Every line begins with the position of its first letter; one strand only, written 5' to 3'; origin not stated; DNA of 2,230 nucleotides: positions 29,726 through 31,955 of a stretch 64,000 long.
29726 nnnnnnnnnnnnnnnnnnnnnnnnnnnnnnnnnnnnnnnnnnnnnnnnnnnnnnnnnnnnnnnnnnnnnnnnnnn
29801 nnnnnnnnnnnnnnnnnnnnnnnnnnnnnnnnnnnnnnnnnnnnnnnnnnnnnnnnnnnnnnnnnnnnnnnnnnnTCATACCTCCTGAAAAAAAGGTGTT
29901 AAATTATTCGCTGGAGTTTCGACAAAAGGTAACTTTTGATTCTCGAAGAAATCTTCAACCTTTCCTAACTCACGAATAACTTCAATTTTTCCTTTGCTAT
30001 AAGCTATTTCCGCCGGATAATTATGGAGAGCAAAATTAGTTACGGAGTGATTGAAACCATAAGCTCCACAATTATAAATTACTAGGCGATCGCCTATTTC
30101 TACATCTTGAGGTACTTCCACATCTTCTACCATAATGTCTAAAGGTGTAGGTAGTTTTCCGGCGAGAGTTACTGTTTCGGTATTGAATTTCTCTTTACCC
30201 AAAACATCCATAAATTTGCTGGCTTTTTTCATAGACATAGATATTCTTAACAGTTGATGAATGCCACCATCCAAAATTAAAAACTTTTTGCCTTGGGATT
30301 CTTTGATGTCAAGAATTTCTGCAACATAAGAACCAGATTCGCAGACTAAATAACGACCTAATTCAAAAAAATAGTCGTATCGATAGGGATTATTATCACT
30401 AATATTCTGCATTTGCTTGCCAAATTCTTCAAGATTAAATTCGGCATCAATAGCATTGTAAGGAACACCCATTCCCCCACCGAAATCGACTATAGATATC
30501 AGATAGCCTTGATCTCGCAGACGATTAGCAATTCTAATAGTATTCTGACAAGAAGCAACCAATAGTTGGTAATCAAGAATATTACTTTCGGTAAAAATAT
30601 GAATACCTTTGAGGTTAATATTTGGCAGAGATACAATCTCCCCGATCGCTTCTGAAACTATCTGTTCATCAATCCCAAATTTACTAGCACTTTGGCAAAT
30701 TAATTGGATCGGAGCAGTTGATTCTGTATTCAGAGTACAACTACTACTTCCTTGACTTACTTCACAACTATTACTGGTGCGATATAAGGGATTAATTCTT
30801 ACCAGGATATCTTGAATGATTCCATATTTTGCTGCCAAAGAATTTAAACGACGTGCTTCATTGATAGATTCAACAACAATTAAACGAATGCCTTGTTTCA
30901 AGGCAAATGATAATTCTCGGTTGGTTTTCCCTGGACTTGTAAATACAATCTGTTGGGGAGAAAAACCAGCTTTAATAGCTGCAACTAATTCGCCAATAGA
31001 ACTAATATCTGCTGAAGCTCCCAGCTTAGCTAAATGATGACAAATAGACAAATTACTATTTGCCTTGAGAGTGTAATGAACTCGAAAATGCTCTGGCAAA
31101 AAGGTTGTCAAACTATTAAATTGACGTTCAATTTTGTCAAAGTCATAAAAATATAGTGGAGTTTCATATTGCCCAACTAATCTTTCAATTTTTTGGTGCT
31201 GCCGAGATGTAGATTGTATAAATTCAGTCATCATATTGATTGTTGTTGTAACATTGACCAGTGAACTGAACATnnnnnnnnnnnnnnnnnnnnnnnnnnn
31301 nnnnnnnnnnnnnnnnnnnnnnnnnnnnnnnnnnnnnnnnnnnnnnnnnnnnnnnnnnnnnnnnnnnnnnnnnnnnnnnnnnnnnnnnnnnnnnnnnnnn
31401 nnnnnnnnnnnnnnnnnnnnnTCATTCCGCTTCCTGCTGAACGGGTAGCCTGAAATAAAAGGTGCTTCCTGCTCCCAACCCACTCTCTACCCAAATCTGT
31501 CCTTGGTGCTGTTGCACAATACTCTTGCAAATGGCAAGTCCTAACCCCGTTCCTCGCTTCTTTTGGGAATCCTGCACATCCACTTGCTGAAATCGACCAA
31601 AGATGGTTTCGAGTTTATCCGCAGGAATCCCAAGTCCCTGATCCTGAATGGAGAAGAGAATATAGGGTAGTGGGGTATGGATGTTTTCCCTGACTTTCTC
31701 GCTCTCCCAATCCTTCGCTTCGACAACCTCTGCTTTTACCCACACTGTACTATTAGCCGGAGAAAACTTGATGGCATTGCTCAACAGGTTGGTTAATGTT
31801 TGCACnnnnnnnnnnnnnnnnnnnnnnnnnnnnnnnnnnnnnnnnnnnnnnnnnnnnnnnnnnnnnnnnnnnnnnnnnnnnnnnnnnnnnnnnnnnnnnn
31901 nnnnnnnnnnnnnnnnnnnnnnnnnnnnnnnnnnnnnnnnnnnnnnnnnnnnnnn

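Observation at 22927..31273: Nine-gene same-strand operon of tailoring and redox enzymes: candidate uncharacterised small-molecule pathway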

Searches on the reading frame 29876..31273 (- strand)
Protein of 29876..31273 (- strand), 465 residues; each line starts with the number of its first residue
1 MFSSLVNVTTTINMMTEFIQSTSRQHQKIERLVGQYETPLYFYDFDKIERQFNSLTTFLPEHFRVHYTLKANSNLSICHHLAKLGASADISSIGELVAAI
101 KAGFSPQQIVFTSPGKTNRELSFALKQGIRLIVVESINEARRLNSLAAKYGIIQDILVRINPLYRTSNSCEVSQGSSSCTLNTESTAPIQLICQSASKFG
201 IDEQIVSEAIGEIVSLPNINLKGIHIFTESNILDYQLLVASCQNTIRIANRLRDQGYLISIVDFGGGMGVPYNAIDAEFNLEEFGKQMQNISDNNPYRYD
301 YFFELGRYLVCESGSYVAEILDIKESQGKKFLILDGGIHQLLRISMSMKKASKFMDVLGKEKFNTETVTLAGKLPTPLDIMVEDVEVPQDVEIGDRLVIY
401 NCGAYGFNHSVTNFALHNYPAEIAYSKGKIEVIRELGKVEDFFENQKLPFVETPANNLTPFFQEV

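Call 3: search_protein_families(library=pfam, proteins=[window:29876-31273:-], max_evalue=0.01)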
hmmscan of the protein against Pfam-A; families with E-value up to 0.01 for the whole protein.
window:29876-31273:- (465 aa): 2 families
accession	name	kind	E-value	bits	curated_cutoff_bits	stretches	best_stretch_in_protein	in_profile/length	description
PF02784.22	Orn_Arg_deC_N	-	5.6e-37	127.9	23.4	1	46-310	2-246/247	Pyridoxal-dependent decarboxylase, pyridoxal binding domain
PF00278.28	Orn_DAP_Arg_deC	-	1.4e-14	54.6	23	1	215-403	5-95/95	Pyridoxal-dependent decarboxylase, C-terminal sheet domain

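Call 4: search_protein_families(library=ncbifam, proteins=[window:29876-31273:-], max_evalue=0.01)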
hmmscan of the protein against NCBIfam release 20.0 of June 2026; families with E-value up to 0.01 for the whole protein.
window:29876-31273:- (465 aa): 7 families
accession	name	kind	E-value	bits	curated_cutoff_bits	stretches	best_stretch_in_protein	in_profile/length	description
TIGR01048.1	lysA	equivalog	2.8e-80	269.9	297.9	1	25-446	12-416/417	diaminopimelate decarboxylase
TIGR03099.1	dCO2ase_PEP1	hypoth_equivalog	3.6e-79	266.7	478.45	1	27-423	13-396/398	pyridoxal-dependent decarboxylase, exosortase A system-associated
NF006515.0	PRK08961.1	equivalog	3.8e-32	111.2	802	1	27-422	493-856/861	bifunctional aspartate kinase/diaminopimelate decarboxylase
NF052544.1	OrLyDeCDokD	equivalog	3.4e-26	91.9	700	1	28-275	32-263/461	ornithine/lysine decarboxylase DokD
NF041039.1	FslC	exception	3.3e-18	65.7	500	1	26-428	16-406/418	rhizoferrin biosystnesis N-citrylornithine decarboxylase FslC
TIGR01273.1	speA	equivalog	4.8e-08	31.9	624.1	1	182-330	198-358/624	arginine decarboxylase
NF003763.0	PRK05354.1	equivalog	2.6e-07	29.5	369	1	65-330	100-366/636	biosynthetic arginine decarboxylase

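Call 29: search_solved_structures(query=window:29876-31273:-, max_evalue=1e-10)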
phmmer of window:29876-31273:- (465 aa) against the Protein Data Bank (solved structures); distinct sequences matched with E-value up to 1e-10: 31.
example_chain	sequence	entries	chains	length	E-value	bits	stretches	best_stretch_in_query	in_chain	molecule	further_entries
2j66_A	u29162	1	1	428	1.4e-53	186.2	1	28-446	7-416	BTRK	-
7ru7_A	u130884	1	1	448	1.4e-53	186.1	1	27-446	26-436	L-glutamyl-[BtrI acyl-carrier protein] decarboxylase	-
2qgh_A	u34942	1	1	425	8.9e-45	157.1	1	29-444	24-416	Diaminopimelate decarboxylase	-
3c5q_A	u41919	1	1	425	1.1e-44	156.9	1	29-444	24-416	Diaminopimelate decarboxylase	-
6knh_A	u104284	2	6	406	3.3e-43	152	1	29-425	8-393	Probable diaminopimelate decarboxylase protein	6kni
6knk_A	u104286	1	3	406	2.3e-42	149.2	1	29-425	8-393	Probable diaminopimelate decarboxylase protein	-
2p3e_A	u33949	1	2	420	4.1e-41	145.1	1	29-437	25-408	Diaminopimelate decarboxylase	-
3n2b_A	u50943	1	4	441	2.5e-38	135.9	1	29-438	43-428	Diaminopimelate decarboxylase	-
4xg1_A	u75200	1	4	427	2e-36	129.6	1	29-447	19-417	Diaminopimelate decarboxylase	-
3vab_A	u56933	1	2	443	4.4e-36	128.5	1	34-408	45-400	Diaminopimelate decarboxylase 1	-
1twi_A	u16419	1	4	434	1.2e-35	127.1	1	32-443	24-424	Diaminopimelate decarboxylase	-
1tuf_A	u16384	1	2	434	1.2e-35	127.1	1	32-443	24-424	Diaminopimelate decarboxylase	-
2yxx_A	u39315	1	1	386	1.3e-27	100.6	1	216-444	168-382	Diaminopimelate decarboxylase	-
6n2a_A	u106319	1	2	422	6e-25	91.8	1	28-438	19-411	Diaminopimelate decarboxylase 1, chloroplastic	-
2o0t_A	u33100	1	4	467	9.4e-25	91.2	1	30-442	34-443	Diaminopimelate decarboxylase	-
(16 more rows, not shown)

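Call 78: search_solved_structures(query=window:29876-31273:-, max_evalue=1e-40, show_alignments=5)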
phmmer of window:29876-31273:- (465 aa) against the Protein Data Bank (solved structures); distinct sequences matched with E-value up to 1e-40: 7.
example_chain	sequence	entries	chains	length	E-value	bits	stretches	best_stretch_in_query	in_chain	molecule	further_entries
2j66_A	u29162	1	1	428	1.4e-53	186.2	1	28-446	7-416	BTRK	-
7ru7_A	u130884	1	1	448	1.4e-53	186.1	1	27-446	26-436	L-glutamyl-[BtrI acyl-carrier protein] decarboxylase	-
2qgh_A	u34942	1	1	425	8.9e-45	157.1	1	29-444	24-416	Diaminopimelate decarboxylase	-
3c5q_A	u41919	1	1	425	1.1e-44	156.9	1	29-444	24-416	Diaminopimelate decarboxylase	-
6knh_A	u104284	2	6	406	3.3e-43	152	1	29-425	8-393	Probable diaminopimelate decarboxylase protein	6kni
6knk_A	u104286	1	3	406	2.3e-42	149.2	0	29-425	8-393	Probable diaminopimelate decarboxylase protein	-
2p3e_A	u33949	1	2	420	4.1e-41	145.1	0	29-437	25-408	Diaminopimelate decarboxylase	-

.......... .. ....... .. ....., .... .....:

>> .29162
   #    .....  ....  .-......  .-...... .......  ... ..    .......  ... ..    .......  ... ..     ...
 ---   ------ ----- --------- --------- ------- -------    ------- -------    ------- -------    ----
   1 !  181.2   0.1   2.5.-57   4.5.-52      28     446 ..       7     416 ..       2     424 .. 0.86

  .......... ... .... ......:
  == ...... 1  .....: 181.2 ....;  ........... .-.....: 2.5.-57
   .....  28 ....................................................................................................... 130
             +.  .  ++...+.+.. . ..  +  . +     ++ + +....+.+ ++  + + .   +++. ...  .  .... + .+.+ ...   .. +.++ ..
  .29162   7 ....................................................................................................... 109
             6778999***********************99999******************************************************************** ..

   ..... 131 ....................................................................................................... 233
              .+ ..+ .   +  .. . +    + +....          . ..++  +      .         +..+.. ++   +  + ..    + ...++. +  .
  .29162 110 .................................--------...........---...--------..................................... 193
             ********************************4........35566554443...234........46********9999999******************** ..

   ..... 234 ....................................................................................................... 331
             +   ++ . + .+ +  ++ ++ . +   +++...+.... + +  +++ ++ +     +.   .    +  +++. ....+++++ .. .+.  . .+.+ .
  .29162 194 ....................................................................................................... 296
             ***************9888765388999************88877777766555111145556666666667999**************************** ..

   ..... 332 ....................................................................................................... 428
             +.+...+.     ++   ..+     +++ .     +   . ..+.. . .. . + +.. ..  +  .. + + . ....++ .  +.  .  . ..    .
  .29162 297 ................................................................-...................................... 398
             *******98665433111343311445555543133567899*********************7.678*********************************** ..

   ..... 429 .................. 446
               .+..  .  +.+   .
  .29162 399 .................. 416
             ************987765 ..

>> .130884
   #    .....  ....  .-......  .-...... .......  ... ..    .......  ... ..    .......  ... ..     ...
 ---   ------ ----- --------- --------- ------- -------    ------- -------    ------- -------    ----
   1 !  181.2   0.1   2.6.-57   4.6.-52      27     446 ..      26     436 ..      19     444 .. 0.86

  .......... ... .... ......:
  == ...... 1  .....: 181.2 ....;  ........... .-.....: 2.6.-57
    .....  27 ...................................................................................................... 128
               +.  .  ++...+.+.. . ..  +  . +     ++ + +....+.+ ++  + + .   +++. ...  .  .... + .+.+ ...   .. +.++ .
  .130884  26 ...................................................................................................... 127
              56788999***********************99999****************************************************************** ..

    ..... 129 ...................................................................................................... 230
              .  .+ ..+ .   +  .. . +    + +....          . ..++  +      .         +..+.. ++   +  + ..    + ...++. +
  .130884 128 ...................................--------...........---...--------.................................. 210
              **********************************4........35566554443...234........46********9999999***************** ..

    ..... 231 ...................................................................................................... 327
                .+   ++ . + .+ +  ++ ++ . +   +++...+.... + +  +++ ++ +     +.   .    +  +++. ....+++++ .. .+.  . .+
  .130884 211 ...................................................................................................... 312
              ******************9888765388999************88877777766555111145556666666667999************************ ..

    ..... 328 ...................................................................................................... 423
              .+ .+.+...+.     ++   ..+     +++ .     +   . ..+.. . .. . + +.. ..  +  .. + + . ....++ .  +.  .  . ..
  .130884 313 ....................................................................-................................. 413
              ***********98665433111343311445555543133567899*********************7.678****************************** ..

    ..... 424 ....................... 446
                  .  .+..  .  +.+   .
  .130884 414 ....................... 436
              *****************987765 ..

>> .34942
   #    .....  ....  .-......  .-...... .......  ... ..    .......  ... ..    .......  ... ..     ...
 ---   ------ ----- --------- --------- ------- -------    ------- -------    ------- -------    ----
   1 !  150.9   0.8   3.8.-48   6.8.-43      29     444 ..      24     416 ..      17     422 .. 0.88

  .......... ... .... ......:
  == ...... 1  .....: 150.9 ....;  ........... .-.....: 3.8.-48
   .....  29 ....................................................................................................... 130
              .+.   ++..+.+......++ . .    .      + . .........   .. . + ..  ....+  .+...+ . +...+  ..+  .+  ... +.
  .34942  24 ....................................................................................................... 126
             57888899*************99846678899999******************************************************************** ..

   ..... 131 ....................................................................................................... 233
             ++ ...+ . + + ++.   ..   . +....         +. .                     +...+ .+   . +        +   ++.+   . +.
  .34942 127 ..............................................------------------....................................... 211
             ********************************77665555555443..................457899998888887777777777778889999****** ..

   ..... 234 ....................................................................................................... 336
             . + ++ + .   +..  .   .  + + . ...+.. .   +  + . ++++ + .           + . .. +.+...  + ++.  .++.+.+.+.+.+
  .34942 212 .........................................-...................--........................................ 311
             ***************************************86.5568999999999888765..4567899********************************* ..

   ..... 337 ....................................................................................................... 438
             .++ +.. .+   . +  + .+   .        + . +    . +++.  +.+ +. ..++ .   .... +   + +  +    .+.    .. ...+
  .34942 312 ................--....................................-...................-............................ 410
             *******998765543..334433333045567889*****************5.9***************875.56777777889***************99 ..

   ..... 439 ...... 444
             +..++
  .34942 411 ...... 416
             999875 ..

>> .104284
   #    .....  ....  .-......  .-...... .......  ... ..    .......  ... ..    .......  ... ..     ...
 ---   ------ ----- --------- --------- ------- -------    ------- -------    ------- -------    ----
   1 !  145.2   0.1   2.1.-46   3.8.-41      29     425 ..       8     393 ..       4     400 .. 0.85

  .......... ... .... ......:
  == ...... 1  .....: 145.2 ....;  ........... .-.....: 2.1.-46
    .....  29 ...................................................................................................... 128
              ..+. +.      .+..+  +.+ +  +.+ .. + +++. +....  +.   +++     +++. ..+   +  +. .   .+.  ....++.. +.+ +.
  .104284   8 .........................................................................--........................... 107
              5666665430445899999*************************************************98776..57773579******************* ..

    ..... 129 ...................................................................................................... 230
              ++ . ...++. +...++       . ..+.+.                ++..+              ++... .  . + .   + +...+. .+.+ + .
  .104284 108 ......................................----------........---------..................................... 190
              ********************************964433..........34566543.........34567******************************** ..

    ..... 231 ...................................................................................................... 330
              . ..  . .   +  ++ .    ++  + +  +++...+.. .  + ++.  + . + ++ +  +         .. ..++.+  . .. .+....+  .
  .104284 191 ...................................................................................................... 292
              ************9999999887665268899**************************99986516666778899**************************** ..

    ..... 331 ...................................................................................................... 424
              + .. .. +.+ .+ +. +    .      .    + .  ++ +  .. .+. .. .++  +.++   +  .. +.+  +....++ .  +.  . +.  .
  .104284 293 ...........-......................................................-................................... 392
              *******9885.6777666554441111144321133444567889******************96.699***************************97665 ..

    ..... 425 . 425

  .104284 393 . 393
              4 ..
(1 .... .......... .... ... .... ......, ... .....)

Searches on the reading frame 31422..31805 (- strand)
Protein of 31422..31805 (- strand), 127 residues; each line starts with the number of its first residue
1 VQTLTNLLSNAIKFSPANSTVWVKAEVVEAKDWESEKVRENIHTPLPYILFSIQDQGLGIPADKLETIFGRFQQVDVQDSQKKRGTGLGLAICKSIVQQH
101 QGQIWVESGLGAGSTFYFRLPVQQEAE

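Call 7: search_protein_families(library=pfam, proteins=[window:31422-31805:-], max_evalue=0.001)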
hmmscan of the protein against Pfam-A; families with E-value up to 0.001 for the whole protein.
window:31422-31805:- (127 aa): 1 family
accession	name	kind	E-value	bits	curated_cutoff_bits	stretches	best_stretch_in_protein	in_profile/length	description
PF02518.31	HATPase_c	-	1.6e-27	96.6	26.4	1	2-123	8-110/111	Histidine kinase-, DNA gyrase B-, and HSP90-like ATPase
